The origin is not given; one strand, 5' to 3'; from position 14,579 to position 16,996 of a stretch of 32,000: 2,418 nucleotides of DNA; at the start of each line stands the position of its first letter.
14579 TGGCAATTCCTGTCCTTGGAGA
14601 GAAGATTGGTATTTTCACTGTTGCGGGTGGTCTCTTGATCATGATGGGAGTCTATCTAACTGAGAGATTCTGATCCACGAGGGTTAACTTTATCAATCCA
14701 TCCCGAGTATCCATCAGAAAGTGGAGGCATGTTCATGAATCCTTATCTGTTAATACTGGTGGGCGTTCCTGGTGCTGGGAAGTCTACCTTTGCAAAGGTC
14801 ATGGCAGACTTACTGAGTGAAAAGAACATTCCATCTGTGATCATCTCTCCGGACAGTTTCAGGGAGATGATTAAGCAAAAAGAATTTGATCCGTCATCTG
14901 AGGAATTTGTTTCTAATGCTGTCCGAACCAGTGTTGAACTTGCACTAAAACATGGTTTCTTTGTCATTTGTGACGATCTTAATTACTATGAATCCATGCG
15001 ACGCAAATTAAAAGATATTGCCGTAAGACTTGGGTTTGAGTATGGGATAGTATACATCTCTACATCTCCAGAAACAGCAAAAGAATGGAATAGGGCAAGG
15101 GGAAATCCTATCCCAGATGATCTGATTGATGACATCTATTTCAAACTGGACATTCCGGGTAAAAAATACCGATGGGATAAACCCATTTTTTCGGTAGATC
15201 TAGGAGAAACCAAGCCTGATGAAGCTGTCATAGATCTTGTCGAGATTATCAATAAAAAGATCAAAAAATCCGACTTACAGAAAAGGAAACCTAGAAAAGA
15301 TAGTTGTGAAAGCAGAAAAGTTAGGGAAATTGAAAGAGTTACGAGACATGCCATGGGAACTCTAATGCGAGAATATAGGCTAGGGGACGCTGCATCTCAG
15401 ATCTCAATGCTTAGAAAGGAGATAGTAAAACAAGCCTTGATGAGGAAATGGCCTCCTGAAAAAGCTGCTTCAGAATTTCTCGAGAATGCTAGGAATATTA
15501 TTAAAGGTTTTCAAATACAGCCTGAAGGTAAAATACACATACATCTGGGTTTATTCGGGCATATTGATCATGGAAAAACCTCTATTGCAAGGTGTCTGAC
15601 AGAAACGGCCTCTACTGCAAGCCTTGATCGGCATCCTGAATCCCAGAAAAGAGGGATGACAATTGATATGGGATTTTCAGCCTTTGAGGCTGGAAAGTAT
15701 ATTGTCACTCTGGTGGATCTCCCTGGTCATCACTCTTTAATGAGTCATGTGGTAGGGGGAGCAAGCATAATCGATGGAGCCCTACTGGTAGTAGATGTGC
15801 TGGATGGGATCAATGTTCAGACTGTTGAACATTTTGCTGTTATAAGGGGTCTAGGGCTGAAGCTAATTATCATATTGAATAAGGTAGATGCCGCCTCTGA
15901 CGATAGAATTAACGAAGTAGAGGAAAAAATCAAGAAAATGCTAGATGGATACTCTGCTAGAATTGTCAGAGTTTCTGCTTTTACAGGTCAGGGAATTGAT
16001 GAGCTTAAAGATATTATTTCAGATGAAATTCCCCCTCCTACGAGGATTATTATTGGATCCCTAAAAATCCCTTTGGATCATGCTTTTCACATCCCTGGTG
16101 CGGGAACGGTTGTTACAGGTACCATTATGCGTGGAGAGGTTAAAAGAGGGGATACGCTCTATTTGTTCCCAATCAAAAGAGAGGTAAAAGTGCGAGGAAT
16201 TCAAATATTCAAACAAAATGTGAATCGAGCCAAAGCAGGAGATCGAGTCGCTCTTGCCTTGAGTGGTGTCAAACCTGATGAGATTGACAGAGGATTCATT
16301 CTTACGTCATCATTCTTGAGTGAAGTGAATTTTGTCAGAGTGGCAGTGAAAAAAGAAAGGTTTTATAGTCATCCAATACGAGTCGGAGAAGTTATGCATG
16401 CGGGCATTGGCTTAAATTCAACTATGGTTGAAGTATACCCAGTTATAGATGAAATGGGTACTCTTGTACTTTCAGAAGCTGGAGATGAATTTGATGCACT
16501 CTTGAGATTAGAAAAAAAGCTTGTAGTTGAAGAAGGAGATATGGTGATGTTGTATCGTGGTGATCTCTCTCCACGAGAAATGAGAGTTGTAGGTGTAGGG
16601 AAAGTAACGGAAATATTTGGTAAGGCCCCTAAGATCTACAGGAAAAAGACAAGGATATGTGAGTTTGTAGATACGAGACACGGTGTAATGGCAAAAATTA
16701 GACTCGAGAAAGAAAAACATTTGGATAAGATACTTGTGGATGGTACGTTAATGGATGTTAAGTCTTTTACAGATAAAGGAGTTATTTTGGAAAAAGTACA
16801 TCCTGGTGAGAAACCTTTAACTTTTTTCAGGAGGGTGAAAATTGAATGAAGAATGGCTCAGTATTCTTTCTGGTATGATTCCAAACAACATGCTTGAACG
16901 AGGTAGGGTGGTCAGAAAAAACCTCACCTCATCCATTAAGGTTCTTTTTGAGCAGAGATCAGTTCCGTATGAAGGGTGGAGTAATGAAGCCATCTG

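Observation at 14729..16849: Single ORF fusing PSTK to the Sec-specific elongation factor SelB, translationally coupled to SepSecS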

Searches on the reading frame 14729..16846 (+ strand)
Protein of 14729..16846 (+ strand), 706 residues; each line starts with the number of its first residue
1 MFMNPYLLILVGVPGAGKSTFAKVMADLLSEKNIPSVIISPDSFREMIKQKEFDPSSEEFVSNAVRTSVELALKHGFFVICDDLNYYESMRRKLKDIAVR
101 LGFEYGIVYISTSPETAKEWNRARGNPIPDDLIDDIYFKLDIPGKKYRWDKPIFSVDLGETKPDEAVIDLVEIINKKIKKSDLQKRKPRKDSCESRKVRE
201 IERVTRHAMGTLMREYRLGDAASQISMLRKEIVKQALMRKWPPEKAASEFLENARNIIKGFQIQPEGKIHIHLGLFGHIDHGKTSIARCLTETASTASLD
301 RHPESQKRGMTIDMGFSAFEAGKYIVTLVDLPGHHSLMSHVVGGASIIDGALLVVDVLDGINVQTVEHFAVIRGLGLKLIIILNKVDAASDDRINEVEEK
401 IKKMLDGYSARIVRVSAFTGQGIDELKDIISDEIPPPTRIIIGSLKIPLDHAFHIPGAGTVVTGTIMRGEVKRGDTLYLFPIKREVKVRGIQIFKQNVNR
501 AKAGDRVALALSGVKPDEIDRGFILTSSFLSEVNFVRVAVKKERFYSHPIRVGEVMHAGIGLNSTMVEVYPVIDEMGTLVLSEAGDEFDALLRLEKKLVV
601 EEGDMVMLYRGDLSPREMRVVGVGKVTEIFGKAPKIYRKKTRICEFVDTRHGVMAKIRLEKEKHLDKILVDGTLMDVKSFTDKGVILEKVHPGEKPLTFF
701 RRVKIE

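Call 3: search_protein_families(library=pfam, proteins=[window:14729-16846:+], max_evalue=0.01)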
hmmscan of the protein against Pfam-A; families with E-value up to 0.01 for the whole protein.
window:14729-16846:+ (706 aa): 26 families (the best 25 are shown)
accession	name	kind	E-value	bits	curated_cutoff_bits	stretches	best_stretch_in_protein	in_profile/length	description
PF08433.16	KTI12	-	2.7e-38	132.5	22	1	7-226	3-220/271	Chromatin associated protein KTI12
PF00009.33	GTP_EFTU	-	3.9e-36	124.8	26.5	1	270-435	3-187/188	Elongation factor Tu GTP binding domain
PF13671.12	AAA_33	-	7.1e-19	69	27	1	7-127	1-121/143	AAA domain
PF03144.31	GTP_EFTU_D2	-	1.3e-14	54.8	30.3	1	459-526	1-73/73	Elongation factor Tu domain 2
PF02421.24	FeoB_N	-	1.8e-10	41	27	1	274-428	4-154/156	Ferrous iron transport protein B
PF06414.18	Zeta_toxin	-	2.1e-09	37.5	22.3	1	4-124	15-143/199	Zeta toxin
PF01926.29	MMR_HSR1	-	1.8e-07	31.7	21.9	1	273-385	2-113/113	50S ribosome-binding GTPase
PF03193.22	RsgA_GTPase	-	3.7e-07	30.6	30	1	345-433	20-107/174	RsgA GTPase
PF03308.22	MeaB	-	1.2e-06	28.2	23.1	0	377-432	172-233/273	Methylmalonyl Co-A mutase-associated GTPase MeaB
PF21440.4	aSelB_III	-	1.9e-06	28.3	19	1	583-628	61-106/108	Archaeal selenocysteine-specific elongation factor, domain III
PF01583.26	APS_kinase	-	2.1e-05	25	21.1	1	7-119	4-116/152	Adenylylsulphate kinase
PF07728.20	AAA_5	-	8.3e-05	23.1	22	1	8-85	2-76/139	AAA domain (dynein-related subfamily)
PF13207.12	AAA_17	-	8.5e-05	23.3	27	1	11-66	1-52/136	AAA domain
PF03029.23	ATP_bind_1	-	0.00015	22.1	27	0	11-39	2-30/240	Conserved hypothetical ATP binding protein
PF00448.28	SRP54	-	0.00045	20.3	22.7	1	7-45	3-41/196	SRP54-type protein, GTPase domain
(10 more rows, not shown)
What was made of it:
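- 14747..15268 (+): PSTK N-terminal kinase domain (about residues 7-180). It carries the P-loop G12-S19, the Walker-B Asp42, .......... 82-91, the WNxxR lid motif 120-124 and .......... 143-152. Pfam KTI12 and AAA_33 (call 3).
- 15533..16846 (+): Archaeal SelB moiety (residues 269-706). The G domain is about 269-435, with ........, DLPGH, NKVD and SAF. Domain II is about 446-527, domain III about 532-630 and domain IV about 636-706. Pfam GTP_EFTU, D2 and aSelB_III (call 3).
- On PSTK (L-seryl-tRNA(Sec) kinase; Pfam PF08433 KTI12 family, NCBIfam TIGR03574): Pfam KTI12 scores 132.5 bits against a cut-off of 22, which is met (call 3).
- On Archaeal SelB / EFSec (NCBIfam TIGR00475): Pfam D2 and aSelB_III (call 3).
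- Checked: Pfam gives two non-overlapping significant blocks: KTI12 (the PSTK family) at residues 7-226, E 2.7e-38, and GTP_EFTU 270-435 (E 3.9e-36), EF-Tu domain 2 459-526 and aSelB_III 583-628 (call 3).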

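Call 4: search_protein_families(library=ncbifam, proteins=[window:14729-16846:+], max_evalue=0.01)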
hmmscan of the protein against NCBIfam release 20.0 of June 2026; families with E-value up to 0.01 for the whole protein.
window:14729-16846:+ (706 aa): 71 families (the best 25 are shown)
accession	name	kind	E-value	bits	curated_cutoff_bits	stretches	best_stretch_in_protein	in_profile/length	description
TIGR00475.1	selB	equivalog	9.4e-83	278.8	242.25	1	272-561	2-294/581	selenocysteine-specific translation elongation factor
TIGR03574.1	selen_PSTK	equivalog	3.8e-51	173.9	290.5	1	7-237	1-228/249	L-seryl-tRNA(Sec) kinase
NF009373.0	PRK12736.1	subfamily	1.1e-45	156.1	452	1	267-527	9-295/394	elongation factor Tu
NF000766.0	PRK00049.1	subfamily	3.8e-44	151.1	449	1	267-527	9-297/396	elongation factor Tu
TIGR00485.1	EF-Tu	equivalog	4.9e-43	147.4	522.4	1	268-526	10-294/394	elongation factor Tu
NF009372.0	PRK12735.1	subfamily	1.1e-42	146.3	479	1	268-527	10-297/396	elongation factor Tu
NF008969.0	PRK12317.1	subfamily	9.2e-41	139.8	502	1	299-526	60-308/426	elongation factor 1-alpha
TIGR03680.1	eif2g_arch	equivalog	3.2e-33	115.5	514.5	2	326-482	83-252/407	translation initiation factor IF-2 subunit gamma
NF003077.0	PRK04000.1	equivalog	5.3e-32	111.5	315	2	326-482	87-256/412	translation initiation factor IF-2 subunit gamma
TIGR00483.1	EF-1_alpha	equivalog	8.1e-31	106.9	540.1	1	299-524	60-307/427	translation elongation factor EF-1 subunit alpha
TIGR01393.1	lepA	equivalog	3.1e-27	95.2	533.9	1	275-504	8-252/595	translation elongation factor 4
NF004035.0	PRK05506.1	subfamily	4.9e-22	77.9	715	3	306-422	86-208/632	bifunctional sulfate adenylyltransferase subunit 1/adenylylsulfate kinase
TIGR02034.1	CysN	subfamily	1.9e-18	66.7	336.1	2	307-420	63-182/406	sulfate adenylyltransferase, large subunit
NF012153.1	tet_protect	equivalog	1.9e-16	59.4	775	1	271-406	1-146/614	tetracycline resistance ribosomal protection protein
TIGR00487.1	IF-2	equivalog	2.4e-16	59.6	424.4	1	275-430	92-245/587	translation initiation factor IF-2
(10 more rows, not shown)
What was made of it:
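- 15533..16846 (+): NCBIfam selB above cut-off (call 4).
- On Archaeal SelB / EFSec (NCBIfam TIGR00475): 278.8 bits against 242.25 (call 4).
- Checked: NCBIfam selB TIGR00475 scores 278.8 bits against a cut-off of 242.25. selen_PSTK TIGR03574 is the best kinase model at 173.9 bits, which is below its cut-off of 290.5 (call 4).
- selen_PSTK scores 173.9 bits, below its cut-off of 290.5 (call 4).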

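Call 6: find_homologous_proteins(query=window:14729-16846:+, max_evalue=0.00001)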
Query window:14729-16846:+ (706 aa): 1583 proteins with E <= 0.00001 among 8000 candidates; the best 120 are listed.
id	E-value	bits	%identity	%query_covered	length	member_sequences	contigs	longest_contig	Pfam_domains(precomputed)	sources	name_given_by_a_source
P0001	0.0e+0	1563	100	100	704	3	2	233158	PF06414.19,PF01926.30,PF02421.25,PF00009.34,PF13671.13,PF08433.17,PF03193.23,PF03308.23,PF21440.4,PF03144.32,PF01583.27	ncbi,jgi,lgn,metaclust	metaclust:\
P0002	3.1e-267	907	58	100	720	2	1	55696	PF06414.19,PF01926.30,PF02421.25,PF00009.34,PF13671.13,PF08433.17,PF13238.13,PF03144.32,PF01583.27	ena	-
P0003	3.9e-166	573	43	91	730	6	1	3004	PF01926.30,PF02421.25,PF00009.34,PF13671.13,PF08433.17,PF03193.23,PF21440.4,PF03144.32,PF01583.27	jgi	-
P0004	7.6e-164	565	42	90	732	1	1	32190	PF01926.30,PF02421.25,PF00009.34,PF13671.13,PF08433.17,PF21440.4,PF03144.32,PF01583.27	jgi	jgi:selenocysteine-specific elongation factor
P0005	8.6e-162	558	42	91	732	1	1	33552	PF06414.19,PF01926.30,PF09439.17,PF02421.25,PF00009.34,PF13671.13,PF08433.17,PF21440.4,PF03144.32,PF01583.27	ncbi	-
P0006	8.7e-161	555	43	91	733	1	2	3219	PF01926.30,PF02421.25,PF00009.34,PF13671.13,PF08433.17,PF03193.23,PF21440.4,PF03144.32,PF01583.27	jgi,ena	-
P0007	6.6e-159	549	42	91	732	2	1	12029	PF01926.30,PF02421.25,PF00009.34,PF13671.13,PF08433.17,PF03193.23,PF10662.16,PF21440.4,PF03144.32,PF01583.27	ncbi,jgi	-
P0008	4.0e-158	546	41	99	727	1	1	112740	PF01926.30,PF09439.17,PF07931.19,PF02421.25,PF00009.34,PF13671.13,PF08433.17,PF21440.4,PF03144.32,PF01583.27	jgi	-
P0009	1.3e-157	545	42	91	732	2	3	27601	PF01926.30,PF02421.25,PF00009.34,PF13671.13,PF08433.17,PF03193.23,PF03144.32,PF01583.27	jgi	-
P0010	2.2e-157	544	41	91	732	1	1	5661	PF01926.30,PF02421.25,PF00009.34,PF13671.13,PF08433.17,PF03193.23,PF21440.4,PF03144.32,PF01583.27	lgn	-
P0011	4.1e-156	540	42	90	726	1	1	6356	PF01926.30,PF07931.19,PF02421.25,PF00009.34,PF13671.13,PF08433.17,PF03193.23,PF13238.13,PF21440.4,PF03144.32,PF01583.27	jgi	jgi:selenocysteine-specific elongation factor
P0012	4.2e-156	540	41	91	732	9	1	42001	PF01926.30,PF02421.25,PF00009.34,PF13671.13,PF08433.17,PF03193.23,PF21440.4,PF03144.32,PF01583.27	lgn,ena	-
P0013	5.8e-156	539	43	92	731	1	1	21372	PF01926.30,PF13671.13,PF08433.17,PF03193.23,PF13238.13,PF03144.32,PF01583.27,PF06414.19,PF02421.25,PF13521.13,PF00009.34,PF21440.4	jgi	jgi:selenocysteine-specific elongation factor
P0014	9.7e-156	538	41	91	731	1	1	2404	PF06414.19,PF01926.30,PF00009.34,PF13671.13,PF08433.17,PF03193.23,PF21440.4,PF03144.32,PF01583.27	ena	-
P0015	2.1e-155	537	42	91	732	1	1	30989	PF01926.30,PF02421.25,PF00009.34,PF13671.13,PF08433.17,PF03193.23,PF21440.4,PF03144.32,PF01583.27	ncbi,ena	-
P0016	5.7e-155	536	41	99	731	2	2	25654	PF01926.30,PF07931.19,PF02421.25,PF00009.34,PF13671.13,PF08433.17,PF21440.4,PF03144.32,PF01583.27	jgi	jgi:selenocysteine-specific elongation factor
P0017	2.9e-154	533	41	90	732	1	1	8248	PF06414.19,PF01926.30,PF00009.34,PF13671.13,PF08433.17,PF03193.23,PF21440.4,PF03144.32,PF01583.27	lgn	-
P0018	4.1e-154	533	41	91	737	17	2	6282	PF06414.19,PF01926.30,PF02421.25,PF00009.34,PF13671.13,PF08433.17,PF03193.23,PF10662.16,PF21440.4,PF03144.32,PF01583.27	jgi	-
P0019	1.4e-153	531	41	91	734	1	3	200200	PF01926.30,PF00009.34,PF13671.13,PF08433.17,PF03193.23,PF21440.4,PF03144.32,PF01583.27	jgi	jgi:selenocysteine-specific elongation factor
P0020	1.4e-153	531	42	91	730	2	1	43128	PF06414.19,PF01926.30,PF02421.25,PF00009.34,PF13671.13,PF08433.17,PF03193.23,PF21440.4,PF03144.32,PF01583.27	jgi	-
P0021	5.0e-153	529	40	91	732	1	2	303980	PF01926.30,PF02421.25,PF00009.34,PF13671.13,PF08433.17,PF21440.4,PF03144.32,PF01583.27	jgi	jgi:selenocysteine-specific elongation factor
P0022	3.9e-152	526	41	91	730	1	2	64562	PF01926.30,PF02421.25,PF00009.34,PF13671.13,PF08433.17,PF03193.23,PF21440.4,PF03144.32,PF01583.27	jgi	jgi:selenocysteine-specific elongation factor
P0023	2.0e-151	524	41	91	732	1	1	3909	PF01926.30,PF00009.34,PF13671.13,PF08433.17,PF03193.23,PF21440.4,PF03144.32,PF01583.27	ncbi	-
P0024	2.3e-151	524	41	91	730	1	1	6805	PF06414.19,PF01926.30,PF02421.25,PF00009.34,PF13671.13,PF08433.17,PF03193.23,PF13238.13,PF21440.4,PF03144.32,PF01583.27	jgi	jgi:selenocysteine-specific elongation factor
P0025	3.4e-151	523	41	90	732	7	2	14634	PF06414.19,PF01926.30,PF02421.25,PF00009.34,PF13671.13,PF08433.17,PF03193.23,PF21440.4,PF03144.32,PF01583.27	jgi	-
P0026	1.7e-150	521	42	89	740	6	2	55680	PF04950.19,PF01926.30,PF00009.34,PF13671.13,PF08433.17,PF21440.4,PF03144.32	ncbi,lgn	ncbi:MAG: selenocysteine-specific translation elongation factor [Candidatus Bathyarchaeia archaeon]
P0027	4.9e-150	520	42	90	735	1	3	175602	PF04950.19,PF01926.30,PF00009.34,PF13671.13,PF08433.17,PF21440.4,PF03144.32,PF01583.27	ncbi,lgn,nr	ncbi:MAG: selenocysteine-specific translation elongation factor [Nitrososphaerota archaeon]|nr:selen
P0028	1.2e-149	518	41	90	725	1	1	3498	PF01926.30,PF02421.25,PF00009.34,PF13671.13,PF08433.17,PF03193.23,PF13238.13,PF21440.4,PF03144.32,PF01583.27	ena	-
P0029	2.9e-149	517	42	90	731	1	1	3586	PF04950.19,PF01926.30,PF07931.19,PF00009.34,PF13671.13,PF08433.17,PF21440.4,PF03144.32,PF01583.27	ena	-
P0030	1.1e-148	515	41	90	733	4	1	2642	PF00009.34,PF13671.13,PF08433.17,PF21440.4,PF03144.32,PF01583.27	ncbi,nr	ncbi:MAG: selenocysteine-specific translation elongation factor [Methanotrichaceae archaeon]|nr:sele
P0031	1.2e-148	515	41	89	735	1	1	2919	PF04950.19,PF01926.30,PF00009.34,PF13671.13,PF08433.17,PF21440.4,PF03144.32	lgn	-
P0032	2.8e-147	510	39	90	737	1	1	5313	PF06414.19,PF04950.19,PF01926.30,PF00009.34,PF13671.13,PF08433.17,PF21440.4,PF03144.32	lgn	-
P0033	1.4e-145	505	41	90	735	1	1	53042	PF01926.30,PF02421.25,PF00009.34,PF13671.13,PF08433.17,PF21440.4,PF03144.32,PF01583.27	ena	-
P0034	2.0e-145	504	40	89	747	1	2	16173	PF01926.30,PF00009.34,PF13671.13,PF08433.17,PF21440.4,PF03144.32,PF01583.27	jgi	jgi:selenocysteine-specific elongation factor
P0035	2.0e-143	498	38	90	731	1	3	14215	PF06414.19,PF01926.30,PF02421.25,PF00009.34,PF13671.13,PF08433.17,PF21440.4,PF03144.32,PF01583.27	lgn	-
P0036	2.2e-143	498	39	99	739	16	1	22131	PF04950.19,PF01926.30,PF00009.34,PF13671.13,PF08433.17,PF21440.4,PF03144.32,PF01583.27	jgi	-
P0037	2.4e-142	494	39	92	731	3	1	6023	PF06414.19,PF01926.30,PF00009.34,PF13671.13,PF08433.17,PF21440.4,PF03144.32,PF01583.27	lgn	-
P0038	5.6e-141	490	40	90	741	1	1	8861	PF04950.19,PF01926.30,PF00009.34,PF13671.13,PF08433.17,PF21440.4,PF03144.32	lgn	-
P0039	2.5e-138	481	44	74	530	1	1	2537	PF01926.30,PF00009.34,PF13671.13,PF08433.17,PF03193.23,PF03144.32,PF01583.27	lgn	-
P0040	9.7e-124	433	44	67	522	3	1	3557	PF06414.19,PF01926.30,PF07931.19,PF02421.25,PF00009.34,PF13671.13,PF08433.17,PF03193.23,PF13238.13,PF03308.23,PF01583.27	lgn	-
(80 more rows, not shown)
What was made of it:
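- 14729..16849 (+): PSTK-aSelB fusion ORF, 706 codons from the first ATG. The likely true start is the ATG at 14735 (704 aa). The stop is TGA at 16847-16849. An identical 704-aa protein is called in NCBI, JGI and Logan data (call 6).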

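Call 13: list_cluster_members(proteins=[P0001, P0002, P0005, P0008])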
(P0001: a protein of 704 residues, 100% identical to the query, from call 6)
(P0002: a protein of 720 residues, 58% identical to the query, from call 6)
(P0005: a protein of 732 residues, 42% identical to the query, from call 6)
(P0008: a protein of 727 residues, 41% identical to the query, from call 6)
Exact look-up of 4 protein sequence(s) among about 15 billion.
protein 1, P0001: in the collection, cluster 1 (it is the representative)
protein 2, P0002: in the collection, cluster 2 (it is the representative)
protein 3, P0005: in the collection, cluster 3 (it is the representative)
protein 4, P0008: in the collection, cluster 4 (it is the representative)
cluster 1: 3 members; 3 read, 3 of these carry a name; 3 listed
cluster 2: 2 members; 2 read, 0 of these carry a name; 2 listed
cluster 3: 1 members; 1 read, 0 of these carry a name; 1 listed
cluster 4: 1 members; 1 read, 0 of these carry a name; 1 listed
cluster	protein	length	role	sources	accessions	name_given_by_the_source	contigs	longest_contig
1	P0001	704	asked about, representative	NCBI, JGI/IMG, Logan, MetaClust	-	\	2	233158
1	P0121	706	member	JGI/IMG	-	selenocysteine-specific elongation factor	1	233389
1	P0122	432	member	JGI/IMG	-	small GTP-binding protein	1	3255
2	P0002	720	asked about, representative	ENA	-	-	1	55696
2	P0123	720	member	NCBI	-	-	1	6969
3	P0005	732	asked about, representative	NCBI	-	-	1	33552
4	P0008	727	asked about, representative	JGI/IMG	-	-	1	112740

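Call 16: find_related_loci(query=A1, collection=genome_contigs, flank=8000)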
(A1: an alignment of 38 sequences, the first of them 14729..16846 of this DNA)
Query A1 (706 aa) in genome_contigs; peptide patterns used: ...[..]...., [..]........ (x = any residue, [..] = any of these).
355 stretches matched a pattern; 225 encode a relative of the query (tblastn E <= 1e-3); the best 80 are kept; 80 distinct loci.
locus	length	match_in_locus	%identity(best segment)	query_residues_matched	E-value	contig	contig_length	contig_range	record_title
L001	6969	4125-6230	58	3-705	0e+0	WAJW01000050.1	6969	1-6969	MAG: Archaeoglobaceae archaeon isolate S009_4_esom k151_13028, whole genome shotgun sequence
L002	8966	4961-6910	43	5-643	1e-170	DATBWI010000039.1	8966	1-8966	MAG TPA_asm: Candidatus Bathyarchaeia archaeon isolate SMAG_U7537 k141_1270346, whole genome shotgun sequence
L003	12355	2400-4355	42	1-642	2e-161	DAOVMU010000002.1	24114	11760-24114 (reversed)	MAG TPA_asm: Candidatus Bathyarchaeota archaeon isolate CSMAG_1479 CSMAG_1479_k141_1361585_length_24114_cov_18.0300, who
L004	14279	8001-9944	41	5-642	1e-159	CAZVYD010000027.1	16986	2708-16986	MAG TPA_asm: uncultured Candidatus Bathyarchaeia archaeon isolate SRP231805_co2_49 genome assembly, contig: NODE_2006_le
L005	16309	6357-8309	40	1-642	8e-155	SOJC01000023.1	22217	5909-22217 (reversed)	MAG: Candidatus Bathyarchaeota archaeon isolate E29_bin60 NODE_393_length_22217_cov_65.388277, whole genome shotgun sequ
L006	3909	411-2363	41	2-642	2e-160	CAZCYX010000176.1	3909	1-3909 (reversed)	MAG TPA_asm: uncultured Candidatus Bathyarchaeia archaeon isolate binchicken_co187_15 genome assembly, contig: NODE_2712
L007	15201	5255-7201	42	5-642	2e-154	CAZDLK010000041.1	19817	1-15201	MAG TPA_asm: uncultured Candidatus Bathyarchaeia archaeon isolate binchicken_co27_437 genome assembly, contig: NODE_4816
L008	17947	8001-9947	42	5-642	3e-152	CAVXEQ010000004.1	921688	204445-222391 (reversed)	MAG: Candidatus Bathyarchaeota archaeon isolate MFD02416.bin.1.259 genome assembly, contig: contig_11348, whole genome s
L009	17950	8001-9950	42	4-642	1e-151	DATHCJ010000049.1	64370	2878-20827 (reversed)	MAG TPA_asm: Candidatus Limnocylindrales bacterium isolate SMAG_U12364 k141_2348238, whole genome shotgun sequence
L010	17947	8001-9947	42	5-642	8e-152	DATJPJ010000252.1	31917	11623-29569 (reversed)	MAG TPA_asm: Candidatus Nanoarchaeia archaeon isolate SMAG_U14910 k141_1299121, whole genome shotgun sequence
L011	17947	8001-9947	42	5-642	1e-151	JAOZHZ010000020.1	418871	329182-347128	MAG: Candidatus Bathyarchaeota archaeon isolate DYS_1 k147_158619, whole genome shotgun sequence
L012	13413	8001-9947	42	5-642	5e-152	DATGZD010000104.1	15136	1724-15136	MAG TPA_asm: Candidatus Sulfotelmatobacter sp. isolate SMAG_U10654 k141_30426, whole genome shotgun sequence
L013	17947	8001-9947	42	5-642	2e-151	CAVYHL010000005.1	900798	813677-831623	MAG: Candidatus Bathyarchaeota archaeon isolate MFD03726.bin.1.104 genome assembly, contig: contig_19715, whole genome s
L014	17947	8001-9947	42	5-642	2e-150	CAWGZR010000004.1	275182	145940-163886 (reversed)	MAG: Candidatus Bathyarchaeota archaeon isolate MFD01476.bin.1.243 genome assembly, contig: contig_18292, whole genome s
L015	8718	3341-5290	41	4-642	4e-150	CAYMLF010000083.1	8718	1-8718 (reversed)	MAG TPA_asm: uncultured Candidatus Bathyarchaeia archaeon isolate binchicken_co43_195 genome assembly, contig: NODE_1432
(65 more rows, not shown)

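Call 17: find_encoding_contigs(protein=P0001, flank=10000, max_places=6)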
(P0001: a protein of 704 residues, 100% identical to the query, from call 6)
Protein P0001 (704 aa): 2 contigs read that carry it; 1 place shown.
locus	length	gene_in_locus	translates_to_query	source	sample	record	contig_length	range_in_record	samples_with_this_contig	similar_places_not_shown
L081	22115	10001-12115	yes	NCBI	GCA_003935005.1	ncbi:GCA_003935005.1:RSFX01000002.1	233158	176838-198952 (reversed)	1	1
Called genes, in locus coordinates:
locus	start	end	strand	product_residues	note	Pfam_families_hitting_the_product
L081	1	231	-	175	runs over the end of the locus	PF25087:GMPPB_C (faint), PF21711:DCTN5 (weak), PF25084:LbH_EIF2B (weak), PF00132:Hexapep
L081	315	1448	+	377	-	PF02589:LUD_dom, PF13187:Fer4_9 (faint), PF00037:Fer4 (faint), PF12797:Fer4_2 (faint), PF12837:Fer4_6 (faint), PF12838:Fer4_7 (weak), PF13183:Fer4_8, PF13237:Fer4_10, +2 more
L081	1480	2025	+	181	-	PF25087:GMPPB_C (faint), PF21711:DCTN5 (weak), PF00132:Hexapep (weak), PF25084:LbH_EIF2B (weak), PF14602:Hexapep_2, PF00132:Hexapep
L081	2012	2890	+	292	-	PF00892:EamA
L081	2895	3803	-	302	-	PF22082:TtuA_LIM_N, PF03054:tRNA_Me_trans, PF01171:ATP_bind_3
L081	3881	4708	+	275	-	PF09202:Rio2_N, PF01163:RIO1, PF19974:TCAD9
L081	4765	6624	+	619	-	PF04312:DUF460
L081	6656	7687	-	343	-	PF00586:AIRS, PF02769:AIRS_C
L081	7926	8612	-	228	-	-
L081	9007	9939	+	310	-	PF00892:EamA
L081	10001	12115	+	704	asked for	PF01583:APS_kinase (faint), PF06414:Zeta_toxin, PF08433:KTI12, PF13671:AAA_33, PF00009:GTP_EFTU, PF02421:FeoB_N, PF03144:GTP_EFTU_D2, PF21440:aSelB_III (weak), +3 more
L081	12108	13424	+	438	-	PF05889:SepSecS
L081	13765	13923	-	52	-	-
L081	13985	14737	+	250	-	PF07690:MFS_1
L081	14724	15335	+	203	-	PF01966:HD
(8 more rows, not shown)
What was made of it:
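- The source is a metagenome-assembled genome (call 17).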
